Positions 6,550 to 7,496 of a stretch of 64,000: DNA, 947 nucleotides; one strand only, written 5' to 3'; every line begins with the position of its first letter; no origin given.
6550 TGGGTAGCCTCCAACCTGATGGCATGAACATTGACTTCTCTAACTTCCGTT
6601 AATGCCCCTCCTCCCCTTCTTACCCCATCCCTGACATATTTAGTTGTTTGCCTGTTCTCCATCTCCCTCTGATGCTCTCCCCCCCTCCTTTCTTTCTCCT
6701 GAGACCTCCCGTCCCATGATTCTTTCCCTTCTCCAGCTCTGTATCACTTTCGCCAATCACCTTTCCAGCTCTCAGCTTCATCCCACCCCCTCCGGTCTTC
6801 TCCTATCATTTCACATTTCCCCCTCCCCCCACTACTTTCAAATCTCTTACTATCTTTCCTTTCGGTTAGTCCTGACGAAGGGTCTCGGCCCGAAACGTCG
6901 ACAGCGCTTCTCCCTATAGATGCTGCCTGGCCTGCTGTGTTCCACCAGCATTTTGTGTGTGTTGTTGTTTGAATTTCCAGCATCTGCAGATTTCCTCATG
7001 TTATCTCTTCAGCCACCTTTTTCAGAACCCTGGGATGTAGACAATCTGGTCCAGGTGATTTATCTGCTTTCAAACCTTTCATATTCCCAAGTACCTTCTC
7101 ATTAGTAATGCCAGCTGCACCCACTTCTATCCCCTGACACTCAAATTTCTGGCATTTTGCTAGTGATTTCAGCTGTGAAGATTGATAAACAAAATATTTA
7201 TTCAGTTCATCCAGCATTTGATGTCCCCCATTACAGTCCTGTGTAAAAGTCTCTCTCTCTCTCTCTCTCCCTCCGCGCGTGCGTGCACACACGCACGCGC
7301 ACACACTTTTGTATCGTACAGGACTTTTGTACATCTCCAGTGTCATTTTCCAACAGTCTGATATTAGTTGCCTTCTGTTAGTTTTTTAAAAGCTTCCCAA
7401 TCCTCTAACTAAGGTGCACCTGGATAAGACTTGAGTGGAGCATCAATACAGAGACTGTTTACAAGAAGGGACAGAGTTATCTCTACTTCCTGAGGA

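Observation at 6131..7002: Penelope-like element 3' ends with hammerhead ribozyme cores, 12-bp TSDs and a natural active/inactive pair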

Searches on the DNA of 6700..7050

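Call 4: search_rna_families(source=window, start=6700, end=7050, threshold=evalue, max_evalue=10, show_alignments=5)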
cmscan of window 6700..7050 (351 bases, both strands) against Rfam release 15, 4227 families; matches with E-value up to 10: 0.
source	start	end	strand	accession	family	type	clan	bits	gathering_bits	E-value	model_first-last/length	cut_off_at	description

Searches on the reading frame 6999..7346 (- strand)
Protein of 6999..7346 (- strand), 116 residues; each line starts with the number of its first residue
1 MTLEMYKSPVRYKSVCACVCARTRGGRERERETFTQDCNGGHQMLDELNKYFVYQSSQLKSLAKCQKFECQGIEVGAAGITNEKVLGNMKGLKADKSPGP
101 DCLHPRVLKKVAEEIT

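Call 34: search_protein_families(library=pfam, proteins=[window:6999-7346:-], max_evalue=0.01)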
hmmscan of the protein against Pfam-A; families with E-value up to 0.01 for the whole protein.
seq(116 aa): 0 families
